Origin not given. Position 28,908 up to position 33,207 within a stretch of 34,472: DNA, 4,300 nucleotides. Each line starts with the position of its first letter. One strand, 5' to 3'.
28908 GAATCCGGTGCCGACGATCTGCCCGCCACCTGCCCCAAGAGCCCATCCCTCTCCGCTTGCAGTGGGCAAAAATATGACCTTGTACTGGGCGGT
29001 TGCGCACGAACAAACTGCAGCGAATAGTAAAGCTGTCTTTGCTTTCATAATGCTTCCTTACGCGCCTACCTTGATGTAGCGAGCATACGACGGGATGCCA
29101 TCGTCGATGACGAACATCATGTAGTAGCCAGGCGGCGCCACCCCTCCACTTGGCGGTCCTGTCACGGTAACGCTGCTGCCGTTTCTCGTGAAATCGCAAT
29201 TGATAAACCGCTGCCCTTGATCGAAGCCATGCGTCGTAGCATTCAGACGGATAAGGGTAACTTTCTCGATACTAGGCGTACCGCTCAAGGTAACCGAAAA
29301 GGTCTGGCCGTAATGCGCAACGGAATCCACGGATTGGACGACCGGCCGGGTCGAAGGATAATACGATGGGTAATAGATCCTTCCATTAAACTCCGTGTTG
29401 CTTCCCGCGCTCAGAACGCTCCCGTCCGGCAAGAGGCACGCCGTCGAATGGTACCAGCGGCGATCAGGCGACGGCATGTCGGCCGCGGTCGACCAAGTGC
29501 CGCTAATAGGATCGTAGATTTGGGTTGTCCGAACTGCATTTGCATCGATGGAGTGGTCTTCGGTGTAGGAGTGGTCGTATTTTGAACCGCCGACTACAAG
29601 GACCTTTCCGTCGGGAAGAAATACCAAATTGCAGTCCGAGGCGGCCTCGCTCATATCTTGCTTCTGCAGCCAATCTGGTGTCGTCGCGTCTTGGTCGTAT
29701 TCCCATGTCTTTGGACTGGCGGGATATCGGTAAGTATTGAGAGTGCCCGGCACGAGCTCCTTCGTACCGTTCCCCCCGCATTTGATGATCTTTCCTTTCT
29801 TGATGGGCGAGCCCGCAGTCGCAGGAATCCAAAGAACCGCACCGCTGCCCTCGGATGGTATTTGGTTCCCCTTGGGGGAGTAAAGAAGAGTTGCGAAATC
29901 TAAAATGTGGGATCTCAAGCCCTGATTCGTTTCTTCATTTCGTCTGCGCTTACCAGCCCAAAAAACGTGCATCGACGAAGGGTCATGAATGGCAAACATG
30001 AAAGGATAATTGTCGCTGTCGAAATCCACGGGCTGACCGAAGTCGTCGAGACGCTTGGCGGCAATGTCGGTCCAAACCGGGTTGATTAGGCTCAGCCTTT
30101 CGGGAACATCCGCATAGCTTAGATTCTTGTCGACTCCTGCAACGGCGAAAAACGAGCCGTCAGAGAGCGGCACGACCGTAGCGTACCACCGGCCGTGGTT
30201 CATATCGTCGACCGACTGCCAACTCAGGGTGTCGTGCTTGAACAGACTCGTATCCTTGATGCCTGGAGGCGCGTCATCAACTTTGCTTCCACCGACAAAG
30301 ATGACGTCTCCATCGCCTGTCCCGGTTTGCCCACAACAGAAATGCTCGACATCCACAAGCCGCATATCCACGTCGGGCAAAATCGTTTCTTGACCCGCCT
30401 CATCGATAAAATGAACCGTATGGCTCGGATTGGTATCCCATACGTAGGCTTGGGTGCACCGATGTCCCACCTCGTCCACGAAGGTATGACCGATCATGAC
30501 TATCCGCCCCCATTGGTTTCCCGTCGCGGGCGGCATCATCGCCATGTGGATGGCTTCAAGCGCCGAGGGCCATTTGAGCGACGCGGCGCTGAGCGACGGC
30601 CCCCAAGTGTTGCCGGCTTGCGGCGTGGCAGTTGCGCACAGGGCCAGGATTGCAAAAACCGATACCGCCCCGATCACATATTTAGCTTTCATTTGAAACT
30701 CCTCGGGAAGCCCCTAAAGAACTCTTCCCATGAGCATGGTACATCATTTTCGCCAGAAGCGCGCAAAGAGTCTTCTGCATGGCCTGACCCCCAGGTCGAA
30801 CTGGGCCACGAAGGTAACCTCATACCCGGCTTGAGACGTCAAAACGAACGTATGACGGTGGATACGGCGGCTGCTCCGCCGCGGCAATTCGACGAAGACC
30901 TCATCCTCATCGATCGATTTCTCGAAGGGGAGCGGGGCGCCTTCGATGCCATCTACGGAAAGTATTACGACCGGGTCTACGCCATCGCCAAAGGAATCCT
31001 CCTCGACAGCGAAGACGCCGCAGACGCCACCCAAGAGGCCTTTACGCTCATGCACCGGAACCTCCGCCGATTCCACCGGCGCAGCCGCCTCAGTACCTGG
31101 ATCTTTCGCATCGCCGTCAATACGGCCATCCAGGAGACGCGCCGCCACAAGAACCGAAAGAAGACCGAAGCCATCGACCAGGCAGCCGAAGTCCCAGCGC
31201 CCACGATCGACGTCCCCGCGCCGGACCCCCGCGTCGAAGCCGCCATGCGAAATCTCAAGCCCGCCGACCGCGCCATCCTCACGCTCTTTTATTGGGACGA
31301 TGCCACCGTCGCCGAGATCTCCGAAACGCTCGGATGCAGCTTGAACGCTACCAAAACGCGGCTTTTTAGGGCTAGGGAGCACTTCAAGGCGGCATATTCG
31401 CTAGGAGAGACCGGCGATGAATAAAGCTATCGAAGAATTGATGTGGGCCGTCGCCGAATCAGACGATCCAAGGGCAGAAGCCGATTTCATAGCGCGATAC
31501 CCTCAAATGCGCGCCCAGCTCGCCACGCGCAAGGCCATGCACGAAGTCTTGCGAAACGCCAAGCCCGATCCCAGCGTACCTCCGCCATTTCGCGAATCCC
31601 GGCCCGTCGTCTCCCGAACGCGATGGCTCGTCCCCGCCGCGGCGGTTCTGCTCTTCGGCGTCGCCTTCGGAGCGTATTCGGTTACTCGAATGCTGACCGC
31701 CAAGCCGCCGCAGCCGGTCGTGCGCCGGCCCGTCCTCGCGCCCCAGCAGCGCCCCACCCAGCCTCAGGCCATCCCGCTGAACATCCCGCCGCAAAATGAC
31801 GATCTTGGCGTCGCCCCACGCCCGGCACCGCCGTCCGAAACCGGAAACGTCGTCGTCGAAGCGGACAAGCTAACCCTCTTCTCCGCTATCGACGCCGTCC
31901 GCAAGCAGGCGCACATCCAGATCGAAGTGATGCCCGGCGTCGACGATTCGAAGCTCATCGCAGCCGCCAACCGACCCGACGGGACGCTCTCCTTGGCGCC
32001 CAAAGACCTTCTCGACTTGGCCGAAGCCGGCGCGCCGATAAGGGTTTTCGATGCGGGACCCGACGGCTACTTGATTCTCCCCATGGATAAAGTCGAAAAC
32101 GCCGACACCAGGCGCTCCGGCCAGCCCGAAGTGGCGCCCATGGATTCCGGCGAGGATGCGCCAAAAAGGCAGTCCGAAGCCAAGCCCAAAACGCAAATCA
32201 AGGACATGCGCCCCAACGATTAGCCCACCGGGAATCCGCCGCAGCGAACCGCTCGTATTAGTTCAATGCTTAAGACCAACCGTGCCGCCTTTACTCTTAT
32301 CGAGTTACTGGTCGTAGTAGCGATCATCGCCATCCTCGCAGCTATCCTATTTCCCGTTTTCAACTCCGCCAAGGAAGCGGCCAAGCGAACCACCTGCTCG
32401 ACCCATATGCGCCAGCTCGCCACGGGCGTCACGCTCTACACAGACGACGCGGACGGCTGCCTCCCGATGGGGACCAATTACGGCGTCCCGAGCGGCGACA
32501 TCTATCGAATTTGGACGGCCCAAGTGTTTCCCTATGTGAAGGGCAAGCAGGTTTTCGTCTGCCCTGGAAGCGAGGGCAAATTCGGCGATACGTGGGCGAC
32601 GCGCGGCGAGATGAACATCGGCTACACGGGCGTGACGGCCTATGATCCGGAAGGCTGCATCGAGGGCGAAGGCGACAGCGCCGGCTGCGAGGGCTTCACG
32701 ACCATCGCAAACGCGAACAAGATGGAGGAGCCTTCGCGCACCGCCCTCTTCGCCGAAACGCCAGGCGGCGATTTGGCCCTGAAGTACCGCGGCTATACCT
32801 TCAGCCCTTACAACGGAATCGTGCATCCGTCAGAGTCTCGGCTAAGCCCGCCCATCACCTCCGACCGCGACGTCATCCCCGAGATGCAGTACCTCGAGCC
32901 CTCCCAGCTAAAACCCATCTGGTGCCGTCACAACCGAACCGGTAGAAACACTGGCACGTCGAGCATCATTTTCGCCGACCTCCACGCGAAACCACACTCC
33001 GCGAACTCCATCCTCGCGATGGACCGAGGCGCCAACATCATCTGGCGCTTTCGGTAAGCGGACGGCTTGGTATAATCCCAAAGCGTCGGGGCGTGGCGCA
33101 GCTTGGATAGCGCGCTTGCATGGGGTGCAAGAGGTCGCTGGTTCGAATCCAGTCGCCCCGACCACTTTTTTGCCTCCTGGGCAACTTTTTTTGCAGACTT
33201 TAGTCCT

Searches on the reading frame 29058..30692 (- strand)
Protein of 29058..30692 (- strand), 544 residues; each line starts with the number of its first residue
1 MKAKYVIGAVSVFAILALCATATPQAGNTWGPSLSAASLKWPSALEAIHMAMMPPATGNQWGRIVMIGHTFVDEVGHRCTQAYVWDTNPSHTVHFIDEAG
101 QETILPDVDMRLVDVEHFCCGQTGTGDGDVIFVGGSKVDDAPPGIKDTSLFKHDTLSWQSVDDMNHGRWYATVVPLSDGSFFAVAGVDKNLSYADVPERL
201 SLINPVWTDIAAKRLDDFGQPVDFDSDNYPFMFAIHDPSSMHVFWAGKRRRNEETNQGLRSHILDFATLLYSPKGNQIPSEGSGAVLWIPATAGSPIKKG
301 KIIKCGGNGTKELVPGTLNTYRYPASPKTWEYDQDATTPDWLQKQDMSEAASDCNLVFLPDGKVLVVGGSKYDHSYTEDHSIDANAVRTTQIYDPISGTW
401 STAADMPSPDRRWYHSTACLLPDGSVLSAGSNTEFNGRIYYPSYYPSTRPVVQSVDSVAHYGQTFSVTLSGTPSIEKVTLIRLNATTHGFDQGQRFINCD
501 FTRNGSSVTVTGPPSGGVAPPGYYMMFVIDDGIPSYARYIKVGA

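Call 11: search_protein_families(library=pfam, proteins=[window:29058-30692:-], max_evalue=0.001)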
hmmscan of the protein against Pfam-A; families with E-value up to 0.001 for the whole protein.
window:29058-30692:- (544 aa): 7 families
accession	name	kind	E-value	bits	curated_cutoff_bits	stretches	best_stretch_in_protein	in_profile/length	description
PF09118.17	GO-like_E_set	-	5.2e-27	94.5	25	1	449-542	1-100/100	Galactose oxidase-like, Early set domain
PF07250.17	Glyoxal_oxid_N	-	7.4e-11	42.2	37.5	1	113-307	63-243/243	Glyoxal oxidase N-terminus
PF13964.12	Kelch_6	-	4.2e-10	39.7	25.3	1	357-409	7-49/50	Kelch motif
PF07646.21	Kelch_2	-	1.2e-06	28.6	21.3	0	357-407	7-48/48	Kelch motif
PF01344.31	Kelch_1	-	1.6e-05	24.8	20.1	1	361-407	11-46/46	Kelch motif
PF13418.12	Kelch_4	-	0.00021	21.6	21.6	0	356-408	7-49/49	Galactose oxidase, central domain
PF13415.12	Kelch_3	-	0.00051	20.6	22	0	386-417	16-45/48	Galactose oxidase, central domain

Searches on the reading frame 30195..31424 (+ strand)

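Call 11: search_protein_families(library=pfam, proteins=[window:30195-31424:+], max_evalue=0.001)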
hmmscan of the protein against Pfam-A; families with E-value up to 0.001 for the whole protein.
window:30195-31424:+ (409 aa): 4 families
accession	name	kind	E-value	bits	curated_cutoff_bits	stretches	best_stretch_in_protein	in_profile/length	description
PF04542.20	Sigma70_r2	-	4.6e-14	52.4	24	1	254-319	2-69/71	Sigma-70 region 2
PF08281.18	Sigma70_r4_2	-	8.4e-13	48.2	25.7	1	347-396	4-53/54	Sigma-70, region 4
PF04545.22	Sigma70_r4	-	4.7e-08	32.9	24.1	1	350-396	1-47/50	Sigma-70, region 4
PF07638.17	Sigma70_ECF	-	0.00014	22.3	21.1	1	238-400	7-182/185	ECF sigma factor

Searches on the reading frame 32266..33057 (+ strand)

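Call 11: search_protein_families(library=pfam, proteins=[window:32266-33057:+], max_evalue=0.001)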
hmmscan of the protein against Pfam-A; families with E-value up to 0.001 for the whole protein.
window:32266-33057:+ (263 aa): 2 families
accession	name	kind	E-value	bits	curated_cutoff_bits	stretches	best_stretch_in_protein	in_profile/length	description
PF07963.17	N_methyl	-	3.5e-08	33.1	21.2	1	4-29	2-27/27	Prokaryotic N-terminal methylation motif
PF07596.16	SBP_bac_10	-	1e-05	26.1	23.3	1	34-92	2-61/268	Protein of unknown function (DUF1559)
